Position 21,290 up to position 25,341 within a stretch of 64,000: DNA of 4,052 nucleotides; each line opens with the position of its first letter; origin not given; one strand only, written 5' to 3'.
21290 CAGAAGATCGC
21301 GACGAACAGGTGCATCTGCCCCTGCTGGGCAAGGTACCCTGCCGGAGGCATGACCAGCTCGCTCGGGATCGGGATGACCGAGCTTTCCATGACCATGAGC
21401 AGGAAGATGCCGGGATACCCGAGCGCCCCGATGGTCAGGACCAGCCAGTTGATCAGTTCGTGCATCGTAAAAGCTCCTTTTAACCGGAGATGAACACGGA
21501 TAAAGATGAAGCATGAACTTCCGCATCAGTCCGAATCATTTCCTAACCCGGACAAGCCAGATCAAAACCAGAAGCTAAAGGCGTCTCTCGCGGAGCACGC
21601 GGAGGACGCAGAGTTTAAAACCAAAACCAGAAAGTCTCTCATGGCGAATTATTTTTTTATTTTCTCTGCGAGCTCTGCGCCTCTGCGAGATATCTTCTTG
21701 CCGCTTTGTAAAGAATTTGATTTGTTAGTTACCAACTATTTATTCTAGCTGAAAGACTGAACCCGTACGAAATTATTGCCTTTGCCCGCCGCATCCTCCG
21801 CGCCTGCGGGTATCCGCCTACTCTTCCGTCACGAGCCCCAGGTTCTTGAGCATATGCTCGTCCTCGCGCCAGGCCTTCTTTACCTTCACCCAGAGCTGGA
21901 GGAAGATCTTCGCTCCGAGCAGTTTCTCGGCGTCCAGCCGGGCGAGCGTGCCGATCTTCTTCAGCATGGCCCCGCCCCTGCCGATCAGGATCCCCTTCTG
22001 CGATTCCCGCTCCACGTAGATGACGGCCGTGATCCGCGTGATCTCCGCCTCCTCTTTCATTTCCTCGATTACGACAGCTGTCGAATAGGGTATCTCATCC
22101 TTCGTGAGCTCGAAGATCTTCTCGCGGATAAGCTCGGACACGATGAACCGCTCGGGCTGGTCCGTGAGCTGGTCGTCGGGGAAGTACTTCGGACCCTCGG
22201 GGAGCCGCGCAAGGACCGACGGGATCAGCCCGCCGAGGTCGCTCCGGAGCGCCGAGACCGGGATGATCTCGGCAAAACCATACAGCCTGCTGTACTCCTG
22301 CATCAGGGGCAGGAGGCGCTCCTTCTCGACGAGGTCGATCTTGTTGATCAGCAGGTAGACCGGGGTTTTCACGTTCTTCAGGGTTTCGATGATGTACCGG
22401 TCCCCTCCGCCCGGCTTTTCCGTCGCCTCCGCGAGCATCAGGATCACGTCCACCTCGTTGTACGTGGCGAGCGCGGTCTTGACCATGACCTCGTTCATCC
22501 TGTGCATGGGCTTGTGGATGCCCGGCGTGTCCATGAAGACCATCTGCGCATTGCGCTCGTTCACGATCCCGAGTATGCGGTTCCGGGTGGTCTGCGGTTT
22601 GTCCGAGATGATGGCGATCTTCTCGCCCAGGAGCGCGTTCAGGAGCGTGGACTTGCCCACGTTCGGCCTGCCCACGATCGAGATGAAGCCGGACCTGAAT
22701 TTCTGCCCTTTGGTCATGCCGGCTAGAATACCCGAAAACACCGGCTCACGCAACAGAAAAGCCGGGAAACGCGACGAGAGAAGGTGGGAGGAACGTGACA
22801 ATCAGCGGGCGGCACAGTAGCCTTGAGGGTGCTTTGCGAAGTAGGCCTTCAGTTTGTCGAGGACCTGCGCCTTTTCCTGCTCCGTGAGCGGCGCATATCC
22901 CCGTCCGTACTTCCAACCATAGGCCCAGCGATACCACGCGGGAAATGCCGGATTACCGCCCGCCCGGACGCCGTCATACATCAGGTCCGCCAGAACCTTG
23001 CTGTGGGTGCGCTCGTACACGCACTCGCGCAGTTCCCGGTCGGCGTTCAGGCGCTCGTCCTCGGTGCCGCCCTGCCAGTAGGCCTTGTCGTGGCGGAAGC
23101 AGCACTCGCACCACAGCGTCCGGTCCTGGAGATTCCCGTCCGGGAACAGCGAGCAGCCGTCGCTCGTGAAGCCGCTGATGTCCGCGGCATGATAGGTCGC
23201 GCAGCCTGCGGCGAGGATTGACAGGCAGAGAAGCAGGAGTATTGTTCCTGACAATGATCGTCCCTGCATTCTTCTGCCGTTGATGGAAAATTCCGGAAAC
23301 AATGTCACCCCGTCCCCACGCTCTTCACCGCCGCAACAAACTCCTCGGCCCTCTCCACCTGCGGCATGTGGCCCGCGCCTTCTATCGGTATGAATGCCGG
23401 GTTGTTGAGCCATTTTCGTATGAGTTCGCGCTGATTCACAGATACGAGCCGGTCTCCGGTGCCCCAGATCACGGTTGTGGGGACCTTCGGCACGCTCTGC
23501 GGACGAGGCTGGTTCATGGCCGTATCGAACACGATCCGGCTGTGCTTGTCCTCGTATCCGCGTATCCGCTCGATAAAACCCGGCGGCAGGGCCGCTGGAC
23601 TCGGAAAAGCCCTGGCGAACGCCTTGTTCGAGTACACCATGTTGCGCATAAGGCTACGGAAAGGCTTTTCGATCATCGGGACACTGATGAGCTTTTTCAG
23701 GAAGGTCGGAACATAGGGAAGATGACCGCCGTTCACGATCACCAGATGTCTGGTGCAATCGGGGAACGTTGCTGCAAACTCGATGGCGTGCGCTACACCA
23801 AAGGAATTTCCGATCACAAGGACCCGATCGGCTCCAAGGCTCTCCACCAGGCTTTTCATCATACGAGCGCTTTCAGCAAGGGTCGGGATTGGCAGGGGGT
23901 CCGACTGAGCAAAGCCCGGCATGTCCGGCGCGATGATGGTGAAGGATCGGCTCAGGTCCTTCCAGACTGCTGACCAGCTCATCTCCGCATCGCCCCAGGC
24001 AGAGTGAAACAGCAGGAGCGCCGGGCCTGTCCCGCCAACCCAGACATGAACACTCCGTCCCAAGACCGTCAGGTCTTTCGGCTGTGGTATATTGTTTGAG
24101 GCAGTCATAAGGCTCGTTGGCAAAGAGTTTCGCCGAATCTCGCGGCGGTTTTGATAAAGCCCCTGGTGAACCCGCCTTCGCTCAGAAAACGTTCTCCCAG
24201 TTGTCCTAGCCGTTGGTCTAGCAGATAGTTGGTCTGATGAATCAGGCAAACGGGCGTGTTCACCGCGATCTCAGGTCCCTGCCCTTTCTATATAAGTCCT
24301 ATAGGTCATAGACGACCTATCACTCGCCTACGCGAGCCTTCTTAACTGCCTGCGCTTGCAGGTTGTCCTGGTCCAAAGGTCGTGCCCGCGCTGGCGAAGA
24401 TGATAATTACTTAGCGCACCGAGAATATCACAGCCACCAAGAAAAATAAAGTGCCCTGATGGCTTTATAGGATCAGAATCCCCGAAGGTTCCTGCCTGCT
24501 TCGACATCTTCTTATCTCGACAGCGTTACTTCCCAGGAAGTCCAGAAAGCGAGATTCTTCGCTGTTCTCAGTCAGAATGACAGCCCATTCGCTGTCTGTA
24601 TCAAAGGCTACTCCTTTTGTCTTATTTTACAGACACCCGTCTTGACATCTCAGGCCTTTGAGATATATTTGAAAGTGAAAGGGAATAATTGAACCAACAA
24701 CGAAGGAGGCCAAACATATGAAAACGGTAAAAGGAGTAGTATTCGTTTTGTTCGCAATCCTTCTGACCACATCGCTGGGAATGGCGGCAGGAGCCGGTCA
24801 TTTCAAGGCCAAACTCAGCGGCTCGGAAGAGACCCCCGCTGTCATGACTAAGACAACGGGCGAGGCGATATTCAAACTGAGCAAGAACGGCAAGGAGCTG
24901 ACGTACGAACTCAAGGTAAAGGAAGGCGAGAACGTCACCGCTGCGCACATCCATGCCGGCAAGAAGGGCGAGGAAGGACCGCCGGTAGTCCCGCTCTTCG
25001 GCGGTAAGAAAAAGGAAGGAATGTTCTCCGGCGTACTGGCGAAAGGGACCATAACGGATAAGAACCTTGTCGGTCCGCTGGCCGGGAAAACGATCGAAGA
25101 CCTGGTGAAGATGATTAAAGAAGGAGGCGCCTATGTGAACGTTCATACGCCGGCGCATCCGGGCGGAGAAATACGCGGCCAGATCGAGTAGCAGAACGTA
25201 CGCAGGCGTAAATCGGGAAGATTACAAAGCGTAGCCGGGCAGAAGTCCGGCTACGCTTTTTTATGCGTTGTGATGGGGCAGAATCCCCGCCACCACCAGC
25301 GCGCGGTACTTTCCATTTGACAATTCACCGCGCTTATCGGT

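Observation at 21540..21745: Roughly 195-bp element present as an inverted pair 28.5 kb apart (21540-21745 and 50072-50263)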

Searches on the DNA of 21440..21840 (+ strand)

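Call 32: search_rna_families(source=window, start=21440, end=21840, threshold=evalue, max_evalue=10)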
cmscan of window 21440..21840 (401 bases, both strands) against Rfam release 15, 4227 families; matches with E-value up to 10: 4.
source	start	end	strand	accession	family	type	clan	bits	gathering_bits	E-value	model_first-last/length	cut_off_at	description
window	21486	21543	+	RF00323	snoR79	Gene; snRNA; snoRNA; CD-box;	-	15.1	80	3.3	1-65/65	no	Small nucleolar RNA R79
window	21634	21691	+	RF00160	snoZ159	Gene; snRNA; snoRNA; CD-box;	CL00065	15.1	39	6.3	1-86/86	no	Small nucleolar RNA Z159/U59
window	21497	21533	+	RF01281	snoR35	Gene; snRNA; snoRNA; CD-box;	CL00053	11.6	40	6.9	40-78/81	no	Small nucleolar RNA snoR35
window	21570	21648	+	RF02248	Six3os1_3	Gene; lncRNA;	-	10.9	40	2.3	1-75/75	no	Six3os1 conserved region 3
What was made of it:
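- On Any Rfam RNA family (sRNA, riboswitch, ribozyme, omega/HEARO-type RNAs): At E <= 10 on 21440-21840 only noise appeared (call 32).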

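Call 59: search_dna_similar(query=window:21542-21737:+, collection=plasmids, mode=distant, max_evalue=0.01, max_rows=10)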
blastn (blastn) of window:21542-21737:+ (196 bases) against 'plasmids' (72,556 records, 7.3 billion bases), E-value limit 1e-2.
No match.

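Call 60: search_dna_similar(query=window:21542-21737:+, collection=phages, mode=distant, max_evalue=0.01, max_rows=10)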
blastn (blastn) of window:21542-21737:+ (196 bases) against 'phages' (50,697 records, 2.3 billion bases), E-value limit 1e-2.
No match.

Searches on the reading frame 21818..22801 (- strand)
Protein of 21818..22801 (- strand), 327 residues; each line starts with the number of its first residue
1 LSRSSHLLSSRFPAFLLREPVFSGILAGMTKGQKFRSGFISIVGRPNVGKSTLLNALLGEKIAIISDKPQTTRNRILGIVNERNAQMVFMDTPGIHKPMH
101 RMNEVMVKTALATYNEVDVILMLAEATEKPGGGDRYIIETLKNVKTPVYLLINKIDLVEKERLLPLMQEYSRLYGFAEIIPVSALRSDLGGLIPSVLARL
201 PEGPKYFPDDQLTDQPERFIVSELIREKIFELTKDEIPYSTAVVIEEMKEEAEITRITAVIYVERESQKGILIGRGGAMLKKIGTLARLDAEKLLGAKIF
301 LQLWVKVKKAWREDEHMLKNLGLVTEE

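Call 29: search_protein_families(library=pfam, proteins=[window:21818-22801:-])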
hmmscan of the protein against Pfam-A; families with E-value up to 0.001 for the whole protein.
window:21818-22801:- (327 aa): 9 families
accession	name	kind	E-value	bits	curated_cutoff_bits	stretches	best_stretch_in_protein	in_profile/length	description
PF01926.29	MMR_HSR1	-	9.3e-27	93.8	21.9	1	40-154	2-113/113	50S ribosome-binding GTPase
PF07650.23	KH_2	-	9.6e-22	77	22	1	236-312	1-78/78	KH domain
PF02421.24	FeoB_N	-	1.6e-13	50.9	27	1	40-184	3-143/156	Ferrous iron transport protein B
PF00350.29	Dynamin_N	-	4.9e-09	36.9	27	1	40-80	1-41/168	Dynamin family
PF03193.22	RsgA_GTPase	-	7.9e-09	36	30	1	36-97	105-170/174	RsgA GTPase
PF00009.33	GTP_EFTU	-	8e-09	35.8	26.5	1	40-186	6-171/188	Elongation factor Tu GTP binding domain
PF10662.15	PduV-EutP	-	1.6e-05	25.2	21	1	40-186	4-130/143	Ethanolamine utilisation - propanediol utilisation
PF02492.25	cobW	-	0.00018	21.6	20.7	0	80-170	78-168/180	CobW/HypB/UreG, nucleotide-binding domain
PF04548.22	AIG1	-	0.00055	19.7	27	1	42-143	5-109/212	AIG1 family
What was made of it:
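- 21818..22801 (-): era (GTPase plus KH domain). Its stop codon lies 80 nt from the 3' end of copy A. Pfam (call 29).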

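Call 30: find_related_loci(query=window:21818-22726:-, collection=genome_contigs, flank=6000)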
Query window:21818-22726:- (302 aa) in genome_contigs; peptide patterns used: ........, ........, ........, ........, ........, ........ (x = any residue, [..] = any of these).
600 stretches matched a pattern (row limit reached: there are more); 402 encode a relative of the query (tblastn E <= 1e-3); the best 80 are kept; 80 distinct loci.
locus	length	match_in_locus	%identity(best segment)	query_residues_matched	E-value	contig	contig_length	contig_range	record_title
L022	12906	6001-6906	84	1-302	4e-171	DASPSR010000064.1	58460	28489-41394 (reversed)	MAG TPA_asm: Nitrospirota bacterium isolate SMAG_U12256 k141_429699, whole genome shotgun sequence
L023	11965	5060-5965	82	1-302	8e-169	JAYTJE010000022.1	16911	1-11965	MAG: Nitrospirota bacterium isolate GFS_2908 GFS_2908_21, whole genome shotgun sequence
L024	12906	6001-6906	81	1-302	3e-168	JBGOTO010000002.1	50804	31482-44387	MAG: Nitrospirota bacterium isolate OBJ_0618_7090110_160 k141_2146219_length_50804_cov_28.9922, whole genome shotgun seq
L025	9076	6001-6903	81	1-302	2e-164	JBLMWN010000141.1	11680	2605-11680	MAG: Betaproteobacteria bacterium isolate MAG281 PRJNA957066_bin7_renamed_161, whole genome shotgun sequence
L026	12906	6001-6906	83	1-302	5e-164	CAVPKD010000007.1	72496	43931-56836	MAG: Nitrospirota bacterium isolate MFD10007.bin.2.19 genome assembly, contig: contig_47326, whole genome shotgun sequen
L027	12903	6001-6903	79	1-301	6e-163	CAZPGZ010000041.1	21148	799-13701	MAG TPA_asm: uncultured Nitrospiraceae bacterium isolate binchicken_co20_233 genome assembly, contig: NODE_4976_length_2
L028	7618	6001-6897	78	4-302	7e-161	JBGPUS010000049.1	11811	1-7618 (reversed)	MAG: Nitrospirota bacterium isolate OBJ1_062018_110_38 k141_1381134_length_11811_cov_17.8057, whole genome shotgun seque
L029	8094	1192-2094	82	1-301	5e-160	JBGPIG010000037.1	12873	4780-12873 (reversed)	MAG: Nitrospirota bacterium isolate OBJ_0618_7090110_34 k141_1084843_length_12873_cov_9.0000, whole genome shotgun seque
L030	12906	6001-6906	81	1-302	4e-160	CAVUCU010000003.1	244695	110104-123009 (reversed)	MAG: Nitrospirota bacterium isolate MFD05442.bin.1.86 genome assembly, contig: contig_27172, whole genome shotgun sequen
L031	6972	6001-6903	73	2-302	4e-156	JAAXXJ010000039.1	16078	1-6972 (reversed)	MAG: Nitrospirae bacterium isolate W9_Combined_metabat2_096 W9_Combined_metabat2_096_NODE_1936, whole genome shotgun seq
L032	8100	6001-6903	74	1-301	2e-155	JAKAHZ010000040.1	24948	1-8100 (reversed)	MAG: Nitrospirae bacterium isolate WY3.bin154 NODE_3111_length_24948_cov_1.619999, whole genome shotgun sequence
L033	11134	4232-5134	73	2-302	2e-153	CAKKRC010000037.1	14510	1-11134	Nitrospiria bacterium isolate Hainich-H41-bin277-1 genome assembly, contig: H41-bin277_1_Hain_H41_02um_R3_3230_length_14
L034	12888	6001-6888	73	6-301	4e-151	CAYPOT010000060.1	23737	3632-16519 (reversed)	MAG TPA_asm: uncultured Nitrospiraceae bacterium isolate ERP113451_co1_289 genome assembly, contig: NODE_2424_length_237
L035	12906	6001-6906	72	1-302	2e-148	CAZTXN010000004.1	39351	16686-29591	MAG TPA_asm: uncultured Nitrospiraceae bacterium isolate SRP257756_co1_120 genome assembly, contig: NODE_596_length_3935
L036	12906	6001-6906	84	1-302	1e-164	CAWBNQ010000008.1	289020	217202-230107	MAG: Nitrospirota bacterium isolate MFD01299.bin.1.15 genome assembly, contig: contig_46628, whole genome shotgun sequen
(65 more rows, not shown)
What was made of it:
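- Era is at most 84% identical to Nitrospirota MAGs (call 30).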

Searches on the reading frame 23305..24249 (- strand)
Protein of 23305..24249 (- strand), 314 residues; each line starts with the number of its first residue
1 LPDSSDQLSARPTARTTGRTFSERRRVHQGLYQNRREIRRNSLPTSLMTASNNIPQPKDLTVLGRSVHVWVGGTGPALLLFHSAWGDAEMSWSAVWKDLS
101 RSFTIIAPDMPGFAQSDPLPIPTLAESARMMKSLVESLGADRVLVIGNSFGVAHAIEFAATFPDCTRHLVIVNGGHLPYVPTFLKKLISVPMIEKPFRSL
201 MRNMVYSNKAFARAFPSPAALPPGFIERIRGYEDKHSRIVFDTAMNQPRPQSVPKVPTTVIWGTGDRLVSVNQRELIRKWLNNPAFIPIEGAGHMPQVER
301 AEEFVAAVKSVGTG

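Call 29: search_protein_families(library=pfam, proteins=[window:23305-24249:-])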
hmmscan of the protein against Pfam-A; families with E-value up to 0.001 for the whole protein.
window:23305-24249:- (314 aa): 2 families
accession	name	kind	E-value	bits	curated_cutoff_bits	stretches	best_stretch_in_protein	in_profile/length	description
PF00561.26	Abhydrolase_1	-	6.6e-21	75.5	25.8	2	76-177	1-103/245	alpha/beta hydrolase fold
PF12697.13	Abhydrolase_6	-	3.5e-18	67.5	26.3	1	78-307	1-217/217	Alpha/beta hydrolase family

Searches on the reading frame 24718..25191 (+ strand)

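Call 74: search_protein_families(library=pfam, max_evalue=0.00001, proteins=[window:24718-25191:+])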
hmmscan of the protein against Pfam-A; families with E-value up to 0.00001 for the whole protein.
window:24718-25191:+ (157 aa): 1 family
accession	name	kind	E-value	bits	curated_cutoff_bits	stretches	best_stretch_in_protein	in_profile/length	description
PF07452.17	CHRD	-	1e-30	107.4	24.1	1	29-156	1-117/117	CHRD domain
